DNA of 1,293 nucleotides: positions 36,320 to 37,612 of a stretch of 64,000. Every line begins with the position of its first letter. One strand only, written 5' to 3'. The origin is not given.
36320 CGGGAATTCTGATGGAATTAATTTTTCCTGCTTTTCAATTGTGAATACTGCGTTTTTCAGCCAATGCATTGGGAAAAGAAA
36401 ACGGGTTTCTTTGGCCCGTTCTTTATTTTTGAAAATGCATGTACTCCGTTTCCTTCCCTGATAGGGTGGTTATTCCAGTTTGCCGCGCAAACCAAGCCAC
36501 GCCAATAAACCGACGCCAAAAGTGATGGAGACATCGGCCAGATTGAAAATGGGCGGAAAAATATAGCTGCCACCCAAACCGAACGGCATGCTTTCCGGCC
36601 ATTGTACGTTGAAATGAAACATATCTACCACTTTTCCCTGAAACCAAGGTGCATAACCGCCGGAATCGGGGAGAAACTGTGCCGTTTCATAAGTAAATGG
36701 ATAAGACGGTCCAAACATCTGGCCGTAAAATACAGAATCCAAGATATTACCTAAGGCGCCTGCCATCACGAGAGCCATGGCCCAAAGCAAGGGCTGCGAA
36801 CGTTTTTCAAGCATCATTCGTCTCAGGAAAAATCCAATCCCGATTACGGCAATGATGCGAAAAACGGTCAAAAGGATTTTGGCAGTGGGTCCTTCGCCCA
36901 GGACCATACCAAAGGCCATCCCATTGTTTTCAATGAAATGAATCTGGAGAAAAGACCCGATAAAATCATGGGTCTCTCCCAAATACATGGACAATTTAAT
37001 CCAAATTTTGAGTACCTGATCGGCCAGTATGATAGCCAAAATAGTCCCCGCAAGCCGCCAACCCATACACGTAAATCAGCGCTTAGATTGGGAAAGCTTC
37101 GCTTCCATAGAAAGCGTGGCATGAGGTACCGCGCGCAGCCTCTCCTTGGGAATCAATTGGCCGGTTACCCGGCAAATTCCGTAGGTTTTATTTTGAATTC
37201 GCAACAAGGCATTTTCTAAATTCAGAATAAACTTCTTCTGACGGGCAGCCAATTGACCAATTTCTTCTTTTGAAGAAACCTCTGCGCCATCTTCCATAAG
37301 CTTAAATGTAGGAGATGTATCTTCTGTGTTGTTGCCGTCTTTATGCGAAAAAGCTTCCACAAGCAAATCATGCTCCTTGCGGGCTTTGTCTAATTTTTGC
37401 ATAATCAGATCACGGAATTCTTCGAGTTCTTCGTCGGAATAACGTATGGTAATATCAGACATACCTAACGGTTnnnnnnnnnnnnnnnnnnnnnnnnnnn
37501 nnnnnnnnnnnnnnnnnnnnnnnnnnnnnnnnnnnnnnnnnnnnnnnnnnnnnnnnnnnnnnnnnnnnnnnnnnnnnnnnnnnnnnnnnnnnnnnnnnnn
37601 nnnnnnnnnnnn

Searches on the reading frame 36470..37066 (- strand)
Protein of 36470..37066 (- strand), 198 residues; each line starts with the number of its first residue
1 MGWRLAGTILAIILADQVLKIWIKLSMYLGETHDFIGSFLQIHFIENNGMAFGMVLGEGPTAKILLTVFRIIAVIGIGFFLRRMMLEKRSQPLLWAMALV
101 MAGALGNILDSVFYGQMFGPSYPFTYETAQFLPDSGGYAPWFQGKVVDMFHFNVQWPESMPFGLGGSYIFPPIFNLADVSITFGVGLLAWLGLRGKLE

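Call 27: search_protein_families(library=pfam, proteins=[window:36470-37066:-], max_evalue=0.001)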
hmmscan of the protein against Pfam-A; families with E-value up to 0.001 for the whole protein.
window:36470-37066:- (198 aa): 1 family
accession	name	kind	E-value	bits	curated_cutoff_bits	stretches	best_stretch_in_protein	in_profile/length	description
PF01252.23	Peptidase_A8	-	1.7e-35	122.7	25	1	9-191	2-139/142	Signal peptidase (SPase) II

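Call 72: list_cluster_members(proteins=[window:36470-37066:-, window:37076-37462:-, window:42208-43518:+, window:44381-45310:-, window:14380-14838:+, window:18458-19570:+])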
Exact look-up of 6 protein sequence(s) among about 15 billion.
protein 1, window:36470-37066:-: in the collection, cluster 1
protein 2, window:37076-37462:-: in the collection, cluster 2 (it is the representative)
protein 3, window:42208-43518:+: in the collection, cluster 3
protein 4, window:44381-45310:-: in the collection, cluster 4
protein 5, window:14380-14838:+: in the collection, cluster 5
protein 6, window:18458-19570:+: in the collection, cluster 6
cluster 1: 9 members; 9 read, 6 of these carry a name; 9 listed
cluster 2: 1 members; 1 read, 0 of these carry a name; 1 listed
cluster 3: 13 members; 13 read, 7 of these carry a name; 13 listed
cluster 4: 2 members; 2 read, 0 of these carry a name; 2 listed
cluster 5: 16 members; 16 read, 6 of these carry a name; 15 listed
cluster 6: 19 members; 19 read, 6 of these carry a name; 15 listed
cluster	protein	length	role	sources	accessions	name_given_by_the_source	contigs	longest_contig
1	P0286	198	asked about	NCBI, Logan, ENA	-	-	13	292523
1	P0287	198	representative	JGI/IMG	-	signal peptidase II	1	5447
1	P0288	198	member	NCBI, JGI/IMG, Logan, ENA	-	signal peptidase II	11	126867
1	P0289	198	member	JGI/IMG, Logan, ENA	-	signal peptidase II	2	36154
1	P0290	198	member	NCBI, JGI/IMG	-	signal peptidase II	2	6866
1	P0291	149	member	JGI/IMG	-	signal peptidase II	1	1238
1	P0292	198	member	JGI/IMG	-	signal peptidase II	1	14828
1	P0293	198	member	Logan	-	-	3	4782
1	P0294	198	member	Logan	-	-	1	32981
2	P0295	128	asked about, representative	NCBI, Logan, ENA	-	-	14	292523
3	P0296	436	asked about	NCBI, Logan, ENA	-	-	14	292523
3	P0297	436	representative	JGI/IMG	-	hypothetical protein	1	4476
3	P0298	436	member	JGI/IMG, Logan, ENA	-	hypothetical protein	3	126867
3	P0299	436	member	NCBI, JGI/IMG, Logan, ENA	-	hypothetical protein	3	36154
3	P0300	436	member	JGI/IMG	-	hypothetical protein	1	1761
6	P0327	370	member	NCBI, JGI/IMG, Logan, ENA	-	hypothetical protein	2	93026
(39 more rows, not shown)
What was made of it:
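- Tried and rejected: It is Bacteroidota-like by T9SS content and homolog taxonomy, and the source is an NCBI contig of 292,523 bp (call 72).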

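Call 73: find_encoding_contigs(protein=P0327, flank=10000, max_places=3)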
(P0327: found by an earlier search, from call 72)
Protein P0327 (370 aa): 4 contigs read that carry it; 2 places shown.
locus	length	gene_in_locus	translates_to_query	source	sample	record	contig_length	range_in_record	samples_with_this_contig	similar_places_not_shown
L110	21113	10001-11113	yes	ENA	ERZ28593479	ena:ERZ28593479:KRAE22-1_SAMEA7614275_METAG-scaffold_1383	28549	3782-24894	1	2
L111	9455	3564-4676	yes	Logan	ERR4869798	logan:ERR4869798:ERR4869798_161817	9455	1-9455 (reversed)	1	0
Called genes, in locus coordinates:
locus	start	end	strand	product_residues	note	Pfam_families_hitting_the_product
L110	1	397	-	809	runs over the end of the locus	PF13620:CarboxypepD_reg, PF13715:CarbopepD_reg_2, PF18939:DUF5686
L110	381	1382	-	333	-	PF12127:FloA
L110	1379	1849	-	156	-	-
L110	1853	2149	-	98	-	PF02617:ClpS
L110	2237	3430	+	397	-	PF05222:AlaDh_PNT_N, PF01262:AlaDh_PNT_C (weak)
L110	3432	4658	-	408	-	PF12704:MacB_PCD (weak), PF02687:FtsX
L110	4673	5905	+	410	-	PF07075:NamZ_N, PF20732:NamZ_C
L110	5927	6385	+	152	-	PF02580:Tyr_Deacylase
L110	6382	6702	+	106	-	PF03819:MazG, PF12643:MazG-like (weak)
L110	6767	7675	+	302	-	PF18030:Rimk_N, PF14397:ATPgrasp_ST (faint), PF02655:ATP-grasp_3, PF02955:GSH-S_ATP, PF08443:RimK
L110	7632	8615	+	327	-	PF24827:AstE_AspA_cat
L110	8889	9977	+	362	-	-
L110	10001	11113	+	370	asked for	-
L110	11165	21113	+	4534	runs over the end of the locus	?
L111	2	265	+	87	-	?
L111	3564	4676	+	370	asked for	-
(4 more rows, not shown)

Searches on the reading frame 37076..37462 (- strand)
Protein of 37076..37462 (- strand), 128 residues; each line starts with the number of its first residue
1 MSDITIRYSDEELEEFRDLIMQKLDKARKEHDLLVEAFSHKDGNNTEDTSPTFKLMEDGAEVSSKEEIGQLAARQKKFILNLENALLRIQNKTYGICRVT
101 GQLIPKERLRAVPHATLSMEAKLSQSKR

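Call 27: search_protein_families(library=pfam, proteins=[window:37076-37462:-], max_evalue=0.001)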
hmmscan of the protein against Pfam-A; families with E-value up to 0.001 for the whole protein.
window:37076-37462:- (128 aa): 1 family
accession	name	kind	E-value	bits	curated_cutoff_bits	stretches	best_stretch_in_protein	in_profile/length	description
PF01258.23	zf-dskA_traR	-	1.2e-08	35.3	24.9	1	93-120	2-29/36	Prokaryotic dksA/traR C4-type zinc finger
